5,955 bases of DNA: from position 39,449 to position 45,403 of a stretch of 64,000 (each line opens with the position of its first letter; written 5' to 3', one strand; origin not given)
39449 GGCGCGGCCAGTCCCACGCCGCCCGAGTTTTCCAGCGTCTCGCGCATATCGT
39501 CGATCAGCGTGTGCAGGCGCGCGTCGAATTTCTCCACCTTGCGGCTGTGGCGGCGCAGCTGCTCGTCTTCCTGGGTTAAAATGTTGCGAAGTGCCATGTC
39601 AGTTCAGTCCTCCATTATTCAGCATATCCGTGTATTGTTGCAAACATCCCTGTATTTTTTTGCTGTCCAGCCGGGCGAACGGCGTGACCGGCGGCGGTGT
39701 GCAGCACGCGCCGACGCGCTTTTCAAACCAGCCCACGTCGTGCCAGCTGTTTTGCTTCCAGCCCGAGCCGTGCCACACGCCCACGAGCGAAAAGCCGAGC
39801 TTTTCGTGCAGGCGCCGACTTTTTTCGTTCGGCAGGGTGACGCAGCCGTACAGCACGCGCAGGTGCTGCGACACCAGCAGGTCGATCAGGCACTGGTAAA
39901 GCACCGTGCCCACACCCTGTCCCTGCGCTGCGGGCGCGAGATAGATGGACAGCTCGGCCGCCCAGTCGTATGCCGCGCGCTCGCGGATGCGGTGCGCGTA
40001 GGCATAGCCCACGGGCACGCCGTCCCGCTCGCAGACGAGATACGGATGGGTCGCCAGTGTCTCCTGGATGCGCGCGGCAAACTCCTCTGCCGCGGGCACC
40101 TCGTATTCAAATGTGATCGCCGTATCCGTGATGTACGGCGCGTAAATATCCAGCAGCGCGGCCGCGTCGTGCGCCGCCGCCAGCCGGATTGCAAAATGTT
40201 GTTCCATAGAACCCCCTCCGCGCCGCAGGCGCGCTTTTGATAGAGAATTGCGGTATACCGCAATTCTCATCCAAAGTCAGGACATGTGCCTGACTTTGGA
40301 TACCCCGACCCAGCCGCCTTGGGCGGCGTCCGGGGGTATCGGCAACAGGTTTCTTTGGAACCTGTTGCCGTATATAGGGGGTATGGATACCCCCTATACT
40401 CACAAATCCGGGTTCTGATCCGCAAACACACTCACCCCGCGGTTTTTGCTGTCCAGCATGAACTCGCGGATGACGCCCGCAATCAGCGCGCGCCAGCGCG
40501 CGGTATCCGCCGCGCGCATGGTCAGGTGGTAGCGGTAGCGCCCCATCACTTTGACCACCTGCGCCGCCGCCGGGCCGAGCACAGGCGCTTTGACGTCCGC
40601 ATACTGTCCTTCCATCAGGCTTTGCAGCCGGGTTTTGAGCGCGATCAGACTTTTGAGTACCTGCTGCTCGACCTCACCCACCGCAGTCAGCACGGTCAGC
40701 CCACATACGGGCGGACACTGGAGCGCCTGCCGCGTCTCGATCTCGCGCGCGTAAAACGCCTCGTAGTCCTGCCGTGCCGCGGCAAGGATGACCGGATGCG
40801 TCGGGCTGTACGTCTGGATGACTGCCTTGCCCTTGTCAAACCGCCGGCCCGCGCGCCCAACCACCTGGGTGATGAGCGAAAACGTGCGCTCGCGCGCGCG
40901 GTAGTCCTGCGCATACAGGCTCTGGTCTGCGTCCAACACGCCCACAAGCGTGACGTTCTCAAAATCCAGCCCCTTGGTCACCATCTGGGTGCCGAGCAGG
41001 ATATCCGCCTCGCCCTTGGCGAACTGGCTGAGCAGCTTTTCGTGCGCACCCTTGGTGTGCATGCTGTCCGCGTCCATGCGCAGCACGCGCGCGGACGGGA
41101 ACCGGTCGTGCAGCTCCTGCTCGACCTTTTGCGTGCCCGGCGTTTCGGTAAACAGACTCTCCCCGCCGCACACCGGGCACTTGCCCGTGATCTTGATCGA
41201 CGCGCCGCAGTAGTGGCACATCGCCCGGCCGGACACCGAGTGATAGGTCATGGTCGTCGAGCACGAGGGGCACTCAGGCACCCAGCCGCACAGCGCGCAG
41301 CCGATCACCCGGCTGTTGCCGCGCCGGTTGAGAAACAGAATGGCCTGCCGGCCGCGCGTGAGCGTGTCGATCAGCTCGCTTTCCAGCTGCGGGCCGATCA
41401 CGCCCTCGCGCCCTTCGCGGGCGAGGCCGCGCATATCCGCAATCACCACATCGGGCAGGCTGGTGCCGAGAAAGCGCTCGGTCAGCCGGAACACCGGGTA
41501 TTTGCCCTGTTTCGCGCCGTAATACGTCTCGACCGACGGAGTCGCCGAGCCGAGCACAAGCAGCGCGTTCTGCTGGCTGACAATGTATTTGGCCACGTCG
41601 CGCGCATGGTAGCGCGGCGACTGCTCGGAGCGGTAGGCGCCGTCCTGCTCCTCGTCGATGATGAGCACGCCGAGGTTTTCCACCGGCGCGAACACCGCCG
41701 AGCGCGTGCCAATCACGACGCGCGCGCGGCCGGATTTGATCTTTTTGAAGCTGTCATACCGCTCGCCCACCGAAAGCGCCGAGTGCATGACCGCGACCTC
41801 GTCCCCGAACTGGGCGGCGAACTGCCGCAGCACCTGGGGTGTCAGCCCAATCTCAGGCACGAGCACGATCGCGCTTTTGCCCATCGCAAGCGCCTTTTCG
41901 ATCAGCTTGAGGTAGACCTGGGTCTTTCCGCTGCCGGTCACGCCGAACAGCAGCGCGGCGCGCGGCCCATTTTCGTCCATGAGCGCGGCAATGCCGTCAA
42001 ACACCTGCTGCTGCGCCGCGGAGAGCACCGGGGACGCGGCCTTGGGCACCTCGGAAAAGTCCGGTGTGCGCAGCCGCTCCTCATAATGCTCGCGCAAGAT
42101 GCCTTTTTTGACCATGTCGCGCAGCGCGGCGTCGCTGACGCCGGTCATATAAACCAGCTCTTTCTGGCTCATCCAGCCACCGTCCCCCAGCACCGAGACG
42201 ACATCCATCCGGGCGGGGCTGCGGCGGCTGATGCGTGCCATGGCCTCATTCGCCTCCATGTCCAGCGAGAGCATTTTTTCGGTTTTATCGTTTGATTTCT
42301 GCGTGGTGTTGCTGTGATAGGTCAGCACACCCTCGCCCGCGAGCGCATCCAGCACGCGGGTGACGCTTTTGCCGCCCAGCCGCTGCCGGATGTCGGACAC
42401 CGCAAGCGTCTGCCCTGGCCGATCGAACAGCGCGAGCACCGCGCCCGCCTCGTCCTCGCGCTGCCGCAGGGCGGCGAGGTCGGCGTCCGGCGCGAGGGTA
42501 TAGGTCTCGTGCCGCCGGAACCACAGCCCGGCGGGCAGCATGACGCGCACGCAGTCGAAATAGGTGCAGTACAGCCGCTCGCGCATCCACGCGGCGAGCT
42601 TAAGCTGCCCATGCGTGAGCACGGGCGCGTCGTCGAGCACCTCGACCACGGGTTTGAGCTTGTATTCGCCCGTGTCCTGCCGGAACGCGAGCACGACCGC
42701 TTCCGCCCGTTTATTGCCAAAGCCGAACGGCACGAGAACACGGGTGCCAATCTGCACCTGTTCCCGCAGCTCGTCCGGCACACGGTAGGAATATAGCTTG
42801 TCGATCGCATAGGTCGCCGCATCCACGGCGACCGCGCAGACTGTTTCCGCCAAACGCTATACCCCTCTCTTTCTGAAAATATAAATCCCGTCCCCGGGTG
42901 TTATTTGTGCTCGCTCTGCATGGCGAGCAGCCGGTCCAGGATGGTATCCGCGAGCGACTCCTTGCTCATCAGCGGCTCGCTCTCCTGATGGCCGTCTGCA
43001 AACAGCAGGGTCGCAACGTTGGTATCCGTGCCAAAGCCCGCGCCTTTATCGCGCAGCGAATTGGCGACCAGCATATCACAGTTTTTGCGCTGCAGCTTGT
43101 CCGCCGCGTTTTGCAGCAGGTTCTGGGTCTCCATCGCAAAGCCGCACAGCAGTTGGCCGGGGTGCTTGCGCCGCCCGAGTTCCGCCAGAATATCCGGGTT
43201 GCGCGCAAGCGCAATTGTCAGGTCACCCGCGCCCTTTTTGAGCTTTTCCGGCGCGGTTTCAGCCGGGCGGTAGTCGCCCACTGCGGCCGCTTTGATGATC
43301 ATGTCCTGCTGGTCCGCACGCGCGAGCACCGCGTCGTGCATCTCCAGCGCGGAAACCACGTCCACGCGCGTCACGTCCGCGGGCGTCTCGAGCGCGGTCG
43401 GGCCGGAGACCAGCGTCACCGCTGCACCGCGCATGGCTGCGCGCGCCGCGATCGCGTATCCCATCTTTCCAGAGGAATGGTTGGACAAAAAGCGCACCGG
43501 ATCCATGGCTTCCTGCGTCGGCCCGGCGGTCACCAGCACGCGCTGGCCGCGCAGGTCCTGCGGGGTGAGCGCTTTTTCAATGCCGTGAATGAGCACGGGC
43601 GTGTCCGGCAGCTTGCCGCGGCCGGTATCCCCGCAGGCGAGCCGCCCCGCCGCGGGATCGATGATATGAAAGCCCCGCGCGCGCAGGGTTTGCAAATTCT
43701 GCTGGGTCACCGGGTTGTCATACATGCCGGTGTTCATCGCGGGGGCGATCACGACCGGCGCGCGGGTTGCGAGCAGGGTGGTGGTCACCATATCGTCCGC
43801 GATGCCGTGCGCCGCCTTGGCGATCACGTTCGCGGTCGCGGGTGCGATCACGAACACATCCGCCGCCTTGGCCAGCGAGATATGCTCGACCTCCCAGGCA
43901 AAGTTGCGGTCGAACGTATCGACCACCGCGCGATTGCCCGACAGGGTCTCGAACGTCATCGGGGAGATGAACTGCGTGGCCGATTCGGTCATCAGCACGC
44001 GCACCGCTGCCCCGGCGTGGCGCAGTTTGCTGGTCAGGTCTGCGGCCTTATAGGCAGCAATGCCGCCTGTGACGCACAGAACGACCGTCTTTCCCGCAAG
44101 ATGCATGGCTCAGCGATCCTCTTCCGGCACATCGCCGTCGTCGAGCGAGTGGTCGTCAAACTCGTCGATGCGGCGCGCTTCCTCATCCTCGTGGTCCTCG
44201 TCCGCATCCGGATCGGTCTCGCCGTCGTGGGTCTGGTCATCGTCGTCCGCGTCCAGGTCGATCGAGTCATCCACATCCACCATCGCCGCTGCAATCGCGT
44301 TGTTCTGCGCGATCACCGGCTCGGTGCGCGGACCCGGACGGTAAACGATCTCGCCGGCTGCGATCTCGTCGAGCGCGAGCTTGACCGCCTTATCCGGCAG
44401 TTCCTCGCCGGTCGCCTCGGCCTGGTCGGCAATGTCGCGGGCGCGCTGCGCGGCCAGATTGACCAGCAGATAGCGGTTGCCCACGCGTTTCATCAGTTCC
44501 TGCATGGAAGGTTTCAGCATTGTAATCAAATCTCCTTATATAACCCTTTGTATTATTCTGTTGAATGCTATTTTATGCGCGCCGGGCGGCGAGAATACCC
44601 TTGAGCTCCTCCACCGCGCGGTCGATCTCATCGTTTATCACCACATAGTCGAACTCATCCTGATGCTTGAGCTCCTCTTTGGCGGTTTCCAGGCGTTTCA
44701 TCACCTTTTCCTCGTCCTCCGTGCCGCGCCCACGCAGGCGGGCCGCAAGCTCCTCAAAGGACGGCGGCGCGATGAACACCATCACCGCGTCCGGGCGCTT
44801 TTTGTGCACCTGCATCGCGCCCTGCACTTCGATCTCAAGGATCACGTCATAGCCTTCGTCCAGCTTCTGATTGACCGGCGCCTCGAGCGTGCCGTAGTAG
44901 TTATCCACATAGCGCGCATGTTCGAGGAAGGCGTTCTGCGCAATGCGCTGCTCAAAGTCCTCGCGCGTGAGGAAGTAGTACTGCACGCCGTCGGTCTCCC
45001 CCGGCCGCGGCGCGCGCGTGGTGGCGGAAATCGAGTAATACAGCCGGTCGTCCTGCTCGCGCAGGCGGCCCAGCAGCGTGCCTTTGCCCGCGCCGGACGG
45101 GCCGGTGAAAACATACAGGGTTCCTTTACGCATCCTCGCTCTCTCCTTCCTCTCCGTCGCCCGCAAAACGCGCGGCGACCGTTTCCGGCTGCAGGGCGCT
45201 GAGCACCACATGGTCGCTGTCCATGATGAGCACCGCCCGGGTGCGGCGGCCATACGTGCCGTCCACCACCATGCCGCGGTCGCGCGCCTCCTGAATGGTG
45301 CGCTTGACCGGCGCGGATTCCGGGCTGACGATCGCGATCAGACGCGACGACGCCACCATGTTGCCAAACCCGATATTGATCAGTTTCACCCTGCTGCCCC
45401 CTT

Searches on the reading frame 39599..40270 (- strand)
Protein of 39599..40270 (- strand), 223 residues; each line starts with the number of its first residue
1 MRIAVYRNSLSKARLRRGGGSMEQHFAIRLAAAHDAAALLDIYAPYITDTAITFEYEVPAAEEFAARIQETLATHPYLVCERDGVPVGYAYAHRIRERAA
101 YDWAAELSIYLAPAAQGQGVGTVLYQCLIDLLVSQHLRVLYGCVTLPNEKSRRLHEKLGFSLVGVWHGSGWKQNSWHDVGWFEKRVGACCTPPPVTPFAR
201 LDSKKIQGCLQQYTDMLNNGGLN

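Call 31: search_protein_families(library=pfam, proteins=[window:39599-40270:-], max_evalue=0.00001)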
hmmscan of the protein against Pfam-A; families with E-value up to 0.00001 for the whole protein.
window:39599-40270:- (223 aa): 4 families
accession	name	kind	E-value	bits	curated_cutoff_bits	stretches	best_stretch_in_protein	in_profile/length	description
PF13420.13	Acetyltransf_4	-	2.8e-22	79.8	24.3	1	28-181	1-155/155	Acetyltransferase (GNAT) domain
PF00583.31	Acetyltransf_1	-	2.4e-18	66.9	20.7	1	61-160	21-116/116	Acetyltransferase (GNAT) family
PF13302.13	Acetyltransf_3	-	4.3e-12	47.3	25.4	1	28-160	4-137/138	Acetyltransferase (GNAT) domain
PF13508.13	Acetyltransf_7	-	2.6e-09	37.8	27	1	76-161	4-83/84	Acetyltransferase (GNAT) domain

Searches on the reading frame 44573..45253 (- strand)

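Call 31: search_protein_families(library=pfam, proteins=[window:44573-45253:-], max_evalue=0.00001)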
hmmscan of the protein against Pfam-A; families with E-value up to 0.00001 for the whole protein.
window:44573-45253:- (226 aa): 1 family
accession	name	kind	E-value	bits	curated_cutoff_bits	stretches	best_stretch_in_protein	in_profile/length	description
PF00625.27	Guanylate_kin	-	2.6e-52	177.6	25.2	1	45-223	3-181/182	Guanylate kinase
